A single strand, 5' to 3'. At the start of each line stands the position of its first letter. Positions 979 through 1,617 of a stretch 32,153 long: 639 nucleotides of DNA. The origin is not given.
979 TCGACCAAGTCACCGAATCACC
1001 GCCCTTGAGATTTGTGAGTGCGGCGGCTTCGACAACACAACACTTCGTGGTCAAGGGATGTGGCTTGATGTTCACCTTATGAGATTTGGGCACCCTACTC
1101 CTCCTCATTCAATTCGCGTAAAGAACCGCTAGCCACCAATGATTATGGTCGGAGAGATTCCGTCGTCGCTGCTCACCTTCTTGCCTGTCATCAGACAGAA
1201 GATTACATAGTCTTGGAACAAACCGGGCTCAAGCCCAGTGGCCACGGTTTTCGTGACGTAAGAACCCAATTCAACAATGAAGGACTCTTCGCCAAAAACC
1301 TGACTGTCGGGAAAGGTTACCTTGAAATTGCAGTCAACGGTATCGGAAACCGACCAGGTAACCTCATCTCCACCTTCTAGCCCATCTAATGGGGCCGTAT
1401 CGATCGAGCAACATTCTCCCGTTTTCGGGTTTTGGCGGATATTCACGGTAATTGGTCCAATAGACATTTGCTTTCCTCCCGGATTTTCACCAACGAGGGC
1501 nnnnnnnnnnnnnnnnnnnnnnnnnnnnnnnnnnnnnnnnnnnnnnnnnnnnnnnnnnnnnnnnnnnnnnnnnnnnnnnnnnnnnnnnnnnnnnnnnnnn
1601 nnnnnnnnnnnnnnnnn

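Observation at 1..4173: Hanks kinase, two unrecognised small paralogs and a GAF-PP2C phosphatase packed as one operon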

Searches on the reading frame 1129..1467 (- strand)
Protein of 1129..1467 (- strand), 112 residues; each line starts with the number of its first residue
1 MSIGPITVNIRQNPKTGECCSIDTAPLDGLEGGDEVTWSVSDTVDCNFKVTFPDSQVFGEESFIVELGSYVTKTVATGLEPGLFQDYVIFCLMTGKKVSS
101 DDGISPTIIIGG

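Call 5: search_protein_families(library=pfam, proteins=[window:1129-1467:-], max_evalue=1)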
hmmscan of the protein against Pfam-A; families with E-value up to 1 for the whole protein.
window:1129-1467:- (112 aa): 0 families

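Call 6: search_protein_families(library=ncbifam, proteins=[window:1129-1467:-], max_evalue=1)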
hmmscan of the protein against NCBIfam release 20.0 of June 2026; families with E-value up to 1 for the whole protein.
window:1129-1467:- (112 aa): 0 families
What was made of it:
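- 1129..1467 (-): Small protein A, 112 aa (GenBank MBC8367284.1, 'hypothetical protein'). Degenerate cupredoxin fold, no signal peptide. No Pfam or NCBIfam hit (calls 5, 6).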

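Call 8: find_homologous_proteins(query=window:1129-1467:-, max_evalue=0.001)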
Query window:1129-1467:- (112 aa): 4 proteins with E <= 0.001 among 5 candidates.
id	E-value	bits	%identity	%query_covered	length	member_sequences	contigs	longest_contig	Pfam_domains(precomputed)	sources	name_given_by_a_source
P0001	1.1e-68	246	100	100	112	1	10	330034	-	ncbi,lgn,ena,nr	ncbi:hypothetical protein H8E52_07735 [bacterium]|nr:hypothetical protein [bacterium]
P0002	5.2e-55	202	81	100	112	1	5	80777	-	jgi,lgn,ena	jgi:hypothetical protein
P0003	7.6e-31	124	56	100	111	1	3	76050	-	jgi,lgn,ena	jgi:hypothetical protein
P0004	1.4e-27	114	58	94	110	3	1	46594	-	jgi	jgi:hypothetical protein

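Call 12: find_encoding_contigs(protein=P0001, flank=10000, max_places=6)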
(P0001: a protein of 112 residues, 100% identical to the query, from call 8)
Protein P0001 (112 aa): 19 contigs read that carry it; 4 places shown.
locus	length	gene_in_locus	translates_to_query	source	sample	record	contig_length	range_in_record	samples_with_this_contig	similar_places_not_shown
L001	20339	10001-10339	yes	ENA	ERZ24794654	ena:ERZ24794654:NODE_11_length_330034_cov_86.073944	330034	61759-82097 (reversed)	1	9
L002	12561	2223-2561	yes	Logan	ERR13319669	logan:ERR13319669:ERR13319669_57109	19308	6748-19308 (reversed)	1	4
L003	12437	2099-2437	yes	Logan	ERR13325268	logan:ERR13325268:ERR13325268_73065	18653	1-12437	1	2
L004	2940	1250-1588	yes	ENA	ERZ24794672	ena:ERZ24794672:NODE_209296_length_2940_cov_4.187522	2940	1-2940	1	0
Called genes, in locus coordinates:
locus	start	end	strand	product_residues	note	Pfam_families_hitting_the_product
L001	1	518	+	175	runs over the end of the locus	-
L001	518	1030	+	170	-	-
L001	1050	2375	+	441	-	PF07660:STN (faint), PF03958:Secretin_N, PF00263:Secretin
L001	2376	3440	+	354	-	PF00437:T2SSE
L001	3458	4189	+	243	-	-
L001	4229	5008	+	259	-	PF06750:A24_N_bact, PF01478:Peptidase_A24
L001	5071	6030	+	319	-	PF13860:FlgD_ig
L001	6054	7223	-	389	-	PF00155:Aminotran_1_2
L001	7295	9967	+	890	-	PF00069:Pkinase, PF07714:PK_Tyr_Ser-Thr, PF13428:TPR_14 (faint), PF13181:TPR_8 (faint), PF25063:ARM_TT21_C (faint), PF00515:TPR_1 (faint), PF14559:TPR_19 (weak), PF13432:TPR_16 (weak), +12 more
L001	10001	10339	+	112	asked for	-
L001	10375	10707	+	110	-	-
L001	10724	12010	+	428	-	PF01590:GAF, PF13185:GAF_2, PF13492:GAF_3, PF07228:SpoIIE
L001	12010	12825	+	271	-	PF00175:NAD_binding_1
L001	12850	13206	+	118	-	PF01740:STAS, PF13466:STAS_2 (weak)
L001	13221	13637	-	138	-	-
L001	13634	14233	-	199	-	PF04264:YceI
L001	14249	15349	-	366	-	-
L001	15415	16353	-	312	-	PF16694:Cytochrome_P460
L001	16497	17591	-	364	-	PF00365:PFK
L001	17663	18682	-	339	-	-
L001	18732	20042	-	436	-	PF07690:MFS_1, PF13000:Acatn, PF03092:BT1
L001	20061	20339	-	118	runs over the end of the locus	PF07366:SnoaL, PF14534:DUF4440 (weak), PF12680:SnoaL_2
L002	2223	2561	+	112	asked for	-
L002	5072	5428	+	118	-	PF01740:STAS, PF13466:STAS_2 (weak)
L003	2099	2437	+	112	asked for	-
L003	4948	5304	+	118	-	PF01740:STAS, PF13466:STAS_2 (weak)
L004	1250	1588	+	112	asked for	-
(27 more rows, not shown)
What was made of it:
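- On Partner-switching module (Rsb/SpoIIA type): Full-length gene L001 10724-12010 carries GAF + SpoIIE (call 12).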

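Call 14: find_encoding_contigs(protein=P0003, flank=10000, max_places=4)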
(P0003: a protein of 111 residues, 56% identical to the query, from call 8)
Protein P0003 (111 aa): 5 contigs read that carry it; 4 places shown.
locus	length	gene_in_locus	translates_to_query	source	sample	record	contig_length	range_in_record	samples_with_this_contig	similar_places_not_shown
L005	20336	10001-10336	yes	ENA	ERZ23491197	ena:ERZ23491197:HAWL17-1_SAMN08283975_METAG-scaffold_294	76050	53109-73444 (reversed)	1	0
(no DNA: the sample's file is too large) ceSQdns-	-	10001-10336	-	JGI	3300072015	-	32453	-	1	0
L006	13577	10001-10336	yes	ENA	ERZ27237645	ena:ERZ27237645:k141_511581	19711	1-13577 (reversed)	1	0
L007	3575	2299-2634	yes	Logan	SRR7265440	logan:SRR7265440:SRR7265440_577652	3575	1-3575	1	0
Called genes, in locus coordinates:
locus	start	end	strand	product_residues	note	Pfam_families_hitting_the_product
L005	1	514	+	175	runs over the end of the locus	-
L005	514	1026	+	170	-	-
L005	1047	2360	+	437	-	PF07660:STN (weak), PF03958:Secretin_N, PF00263:Secretin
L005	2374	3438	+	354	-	PF00437:T2SSE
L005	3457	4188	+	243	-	-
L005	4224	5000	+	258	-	PF06750:A24_N_bact, PF01478:Peptidase_A24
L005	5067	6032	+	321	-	PF13860:FlgD_ig (weak)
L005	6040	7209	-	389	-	PF00155:Aminotran_1_2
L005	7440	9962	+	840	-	PF00069:Pkinase, PF07714:PK_Tyr_Ser-Thr, PF13374:TPR_10 (faint), PF07719:TPR_2 (faint), PF13174:TPR_6 (faint), PF13424:TPR_12 (weak), PF13432:TPR_16, PF00515:TPR_1 (weak), +13 more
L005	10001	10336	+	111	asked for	-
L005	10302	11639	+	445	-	PF01590:GAF, PF13185:GAF_2, PF13492:GAF_3, PF07228:SpoIIE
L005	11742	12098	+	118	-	PF01740:STAS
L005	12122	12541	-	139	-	-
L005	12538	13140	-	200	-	PF04264:YceI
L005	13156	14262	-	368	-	-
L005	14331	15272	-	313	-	PF16694:Cytochrome_P460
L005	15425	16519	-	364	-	PF00365:PFK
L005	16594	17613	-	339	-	-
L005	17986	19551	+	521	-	PF00512:HisKA, PF02518:HATPase_c, PF00072:Response_reg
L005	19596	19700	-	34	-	-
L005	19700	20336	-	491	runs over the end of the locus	PF00209:SNF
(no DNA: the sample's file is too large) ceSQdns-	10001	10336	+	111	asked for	-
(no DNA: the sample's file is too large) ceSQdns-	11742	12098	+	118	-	PF01740:STAS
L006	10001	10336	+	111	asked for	-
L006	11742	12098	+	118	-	PF01740:STAS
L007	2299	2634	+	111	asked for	-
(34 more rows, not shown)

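Call 15: find_encoding_contigs(protein=P0002, flank=10000, max_places=4)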
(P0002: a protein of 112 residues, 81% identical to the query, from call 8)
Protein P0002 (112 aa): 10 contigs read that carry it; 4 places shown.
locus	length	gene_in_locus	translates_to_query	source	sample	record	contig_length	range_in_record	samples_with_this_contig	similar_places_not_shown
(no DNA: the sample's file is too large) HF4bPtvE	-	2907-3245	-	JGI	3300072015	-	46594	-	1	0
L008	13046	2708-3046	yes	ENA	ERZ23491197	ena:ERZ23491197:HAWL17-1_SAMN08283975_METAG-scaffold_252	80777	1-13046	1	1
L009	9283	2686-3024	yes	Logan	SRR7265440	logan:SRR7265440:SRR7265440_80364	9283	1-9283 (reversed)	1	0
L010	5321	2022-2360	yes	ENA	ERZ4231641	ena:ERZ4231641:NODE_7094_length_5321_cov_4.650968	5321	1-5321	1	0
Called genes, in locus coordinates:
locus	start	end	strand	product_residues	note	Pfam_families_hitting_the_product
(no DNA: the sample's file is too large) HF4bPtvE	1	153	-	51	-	?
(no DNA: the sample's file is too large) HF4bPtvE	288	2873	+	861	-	PF00069:Pkinase, PF07714:PK_Tyr_Ser-Thr, PF13428:TPR_14 (faint), PF13432:TPR_16 (faint), PF13174:TPR_6 (faint), PF13176:TPR_7 (faint), PF13181:TPR_8 (faint), PF25063:ARM_TT21_C (faint), +12 more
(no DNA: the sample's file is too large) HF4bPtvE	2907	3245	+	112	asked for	-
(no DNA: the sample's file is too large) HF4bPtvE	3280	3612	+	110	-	-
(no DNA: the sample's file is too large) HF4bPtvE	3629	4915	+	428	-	PF01590:GAF, PF13185:GAF_2, PF13492:GAF_3, PF07228:SpoIIE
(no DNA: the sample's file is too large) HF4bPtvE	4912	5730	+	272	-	PF00175:NAD_binding_1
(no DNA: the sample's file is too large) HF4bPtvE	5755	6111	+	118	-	PF01740:STAS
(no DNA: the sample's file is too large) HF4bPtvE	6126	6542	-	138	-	-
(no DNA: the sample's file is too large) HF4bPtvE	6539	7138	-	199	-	PF04264:YceI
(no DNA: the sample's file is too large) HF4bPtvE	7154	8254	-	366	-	-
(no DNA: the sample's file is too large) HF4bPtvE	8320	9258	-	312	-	PF16694:Cytochrome_P460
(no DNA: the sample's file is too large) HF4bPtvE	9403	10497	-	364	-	PF00365:PFK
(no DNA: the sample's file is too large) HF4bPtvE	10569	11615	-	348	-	-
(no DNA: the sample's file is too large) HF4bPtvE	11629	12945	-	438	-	PF13000:Acatn, PF03092:BT1, PF07690:MFS_1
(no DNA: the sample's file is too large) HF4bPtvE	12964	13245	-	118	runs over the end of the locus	PF14534:DUF4440, PF07366:SnoaL, PF12680:SnoaL_2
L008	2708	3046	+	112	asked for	-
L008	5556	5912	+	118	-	PF01740:STAS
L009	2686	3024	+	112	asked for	-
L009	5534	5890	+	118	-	PF01740:STAS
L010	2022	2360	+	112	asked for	-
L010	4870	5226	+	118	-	PF01740:STAS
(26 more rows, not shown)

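Call 17: predict_structure(alignment_id=A1)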
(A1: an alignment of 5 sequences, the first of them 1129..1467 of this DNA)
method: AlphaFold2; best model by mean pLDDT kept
length: 112 residues; sequences in the alignment: 5
mean_pLDDT: 74.1   pTM: 0.68
mean pLDDT of the five models: 74.1, 70.0, 68.2, 61.7, 58.7
residues with pLDDT >= 90: 7; 70-90: 69; 50-70: 24; < 50: 12
segments of 3 or more residues with pLDDT < 50: 103-112
pLDDT, mean of each block of 10 residues (from residue 1): 69 65 67 87 80 86 89 87 80 66 47 36
secondary structure, 60 per line:
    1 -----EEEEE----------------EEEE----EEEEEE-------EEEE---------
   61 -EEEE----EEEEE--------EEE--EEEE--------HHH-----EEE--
elements in order: E6-10 E27-30 E35-40 E48-51 E62-65 E70-74 E83-85 E88-91 E108-110

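Call 19: search_protein_representatives(alignment_id=A1)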
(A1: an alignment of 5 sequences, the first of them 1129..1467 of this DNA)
Query: 5 sequences, 111 profile positions. Proteins with E-value up to 0.001 (for the whole library): 11; up to 1e-10: 7; up to 1e-30: 2. The best 11 are listed.
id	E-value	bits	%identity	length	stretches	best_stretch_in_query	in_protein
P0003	8.7e-52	190.1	-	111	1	1-111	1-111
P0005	2.6e-33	130.6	-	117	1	6-111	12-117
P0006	1.5e-25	105.6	-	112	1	5-110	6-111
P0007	5.4e-21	91.0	-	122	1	4-111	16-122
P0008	2.3e-20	88.9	-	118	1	4-111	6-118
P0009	2.1e-14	69.7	-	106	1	12-111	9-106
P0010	2.5e-13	66.3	-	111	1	9-110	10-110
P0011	1.6e-07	47.6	-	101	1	19-109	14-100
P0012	2.3e-04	37.4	-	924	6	33-73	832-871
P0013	2.6e-04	37.2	-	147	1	18-109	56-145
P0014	2.7e-04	37.2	-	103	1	8-111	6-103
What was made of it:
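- Rarity: 4 clusters among 5.8 billion sequences (call 8), and 11 hits (one spurious) among 1.84 billion representatives (call 19).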

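Call 21: fold_search(model_id=the predicted structure, library=pdb)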
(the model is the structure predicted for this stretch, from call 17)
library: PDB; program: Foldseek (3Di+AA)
matches with E <= 10: 1203; with E <= 0.001: 0
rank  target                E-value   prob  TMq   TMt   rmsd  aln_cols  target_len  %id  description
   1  5ckq                  2.2e-02  0.93  0.40  0.20   6.6       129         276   13  CUB1-EGF-CUB2 domains of rat MASP-1 (released 2017-01-18)
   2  5fwv                  3.1e-02  0.77  0.36  0.17   6.5       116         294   10  Wnt modulator Kremen crystal form III at 3.2A (released 2016-07-20)
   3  9u8n_A                3.1e-02  0.25  0.24  0.27  11.8        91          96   15  Crystal structure of cupin-domain containing protein (AzcA) forming triazine (6-amino-4-oxo-4,5-dihydro-1,3,5-triazine (released 2026-04-01)
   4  4dzg                  3.7e-02  0.21  0.26  0.26  14.3       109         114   12  Crystal structure of Aeromonas hydrophila PliG, a periplasmic lysozyme inhibitor of g-type lysozyme (released 2012-06-13)
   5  6pty_A                4.2e-02  0.77  0.38  0.36   6.3       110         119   13  Soluble model of human CuA (Tt3Lh) (released 2019-11-20)
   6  9u8o_B                5.9e-02  0.20  0.24  0.27  11.7        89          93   13  Crystal structure of cupin-domain containing protein (AzcA) forming triazine (6-amino-4-oxo-4,5-dihydro-1,3,5-triazine (released 2026-04-01)
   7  1pcs                  7.1e-02  0.69  0.39  0.43   6.6       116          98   15  THE 2.15 A CRYSTAL STRUCTURE OF A TRIPLE MUTANT PLASTOCYANIN FROM THE CYANOBACTERIUM SYNECHOCYSTIS SP. PCC 6803 (released 1997-12-17)
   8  5sv5                  7.5e-02  0.51  0.36  0.37   6.9       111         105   12  1.0 Angstrom Crystal Structure of pre-Peptidase C-terminal Domain of Collagenase from Bacillus anthracis. (released 2016-08-17)
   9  2bpa_2                7.5e-02  0.12  0.21  0.16  11.8       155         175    8  ATOMIC STRUCTURE OF SINGLE-STRANDED DNA BACTERIOPHAGE PHIX174 AND ITS FUNCTIONAL IMPLICATIONS (released 1991-12-03)
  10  5fwt                  8.0e-02  0.66  0.38  0.18   6.0       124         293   10  Wnt modulator Kremen crystal form I at 2.10A (released 2016-07-20)
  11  1aaj                  8.5e-02  0.91  0.43  0.45   5.7        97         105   20  CRYSTAL STRUCTURE ANALYSIS OF AMICYANIN AND APOAMICYANIN FROM PARACOCCUS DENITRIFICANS AT 2.0 ANGSTROMS AND 1.8 ANGSTROM (released 1993-10-31)
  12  1spp_A                8.5e-02  0.63  0.36  0.37   6.6       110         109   13  THE CRYSTAL STRUCTURES OF TWO MEMBERS OF THE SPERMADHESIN FAMILY REVEAL THE FOLDING OF THE CUB DOMAIN (released 1998-06-24)
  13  1sfd_A                9.0e-02  0.90  0.43  0.45   5.9        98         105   20  oxidized form of amicyanin mutant P94F (released 2004-07-27)
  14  9u8n_B                9.0e-02  0.15  0.22  0.25  11.9        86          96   14  Crystal structure of cupin-domain containing protein (AzcA) forming triazine (6-amino-4-oxo-4,5-dihydro-1,3,5-triazine (released 2026-04-01)
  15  8ivw_A                9.5e-02  0.51  0.35  0.12   7.1       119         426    7  Crystal structure of NRP2 in complex with aNRP2-10 Fab fragment (released 2023-07-12)
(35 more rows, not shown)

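Call 22: find_encoding_contigs(protein=P0005, flank=8000, max_places=3)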
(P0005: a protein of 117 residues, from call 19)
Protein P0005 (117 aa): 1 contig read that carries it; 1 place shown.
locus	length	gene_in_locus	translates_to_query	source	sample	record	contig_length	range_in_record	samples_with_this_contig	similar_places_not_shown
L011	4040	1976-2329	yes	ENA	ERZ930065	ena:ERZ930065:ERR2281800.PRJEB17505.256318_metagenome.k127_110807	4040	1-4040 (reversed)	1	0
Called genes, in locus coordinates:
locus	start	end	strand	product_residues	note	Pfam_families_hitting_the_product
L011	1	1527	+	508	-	?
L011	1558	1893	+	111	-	-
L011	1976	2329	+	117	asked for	-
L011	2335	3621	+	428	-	PF01590:GAF, PF13185:GAF_2, PF13492:GAF_3, PF07228:SpoIIE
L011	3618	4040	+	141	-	?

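Call 24: find_encoding_contigs(protein=P0006, flank=8000, max_places=3)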
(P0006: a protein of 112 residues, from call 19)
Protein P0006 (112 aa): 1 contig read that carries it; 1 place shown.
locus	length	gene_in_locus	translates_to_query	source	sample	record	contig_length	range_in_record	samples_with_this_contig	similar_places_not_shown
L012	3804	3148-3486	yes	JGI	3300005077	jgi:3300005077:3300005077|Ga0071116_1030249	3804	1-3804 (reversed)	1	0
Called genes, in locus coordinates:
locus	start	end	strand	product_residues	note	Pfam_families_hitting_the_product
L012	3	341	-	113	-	?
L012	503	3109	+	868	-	PF00069:Pkinase, PF07714:PK_Tyr_Ser-Thr, PF13432:TPR_16, PF14559:TPR_19, PF13424:TPR_12 (weak), PF14559:TPR_19 (weak), PF13424:TPR_12 (weak), PF13432:TPR_16 (weak), +16 more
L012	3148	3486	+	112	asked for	-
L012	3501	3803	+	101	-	?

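Call 25: find_encoding_contigs(protein=P0007, flank=8000, max_places=3)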
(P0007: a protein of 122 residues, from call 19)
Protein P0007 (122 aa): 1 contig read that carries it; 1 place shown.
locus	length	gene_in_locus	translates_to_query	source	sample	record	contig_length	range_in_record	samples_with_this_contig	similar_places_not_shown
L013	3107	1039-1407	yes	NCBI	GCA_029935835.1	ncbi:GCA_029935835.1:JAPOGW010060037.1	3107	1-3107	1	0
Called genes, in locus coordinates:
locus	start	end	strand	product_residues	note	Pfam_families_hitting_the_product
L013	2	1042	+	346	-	?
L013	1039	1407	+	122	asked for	-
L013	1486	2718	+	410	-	-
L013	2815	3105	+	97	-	?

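Call 26: find_encoding_contigs(protein=P0008, flank=8000, max_places=3)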
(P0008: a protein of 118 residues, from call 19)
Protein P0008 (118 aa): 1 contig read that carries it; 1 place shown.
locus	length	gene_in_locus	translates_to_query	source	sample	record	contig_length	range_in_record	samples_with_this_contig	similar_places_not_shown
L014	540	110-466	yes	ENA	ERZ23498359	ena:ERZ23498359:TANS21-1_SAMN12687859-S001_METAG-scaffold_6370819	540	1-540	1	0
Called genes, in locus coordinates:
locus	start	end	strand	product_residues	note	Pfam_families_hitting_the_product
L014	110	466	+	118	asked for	-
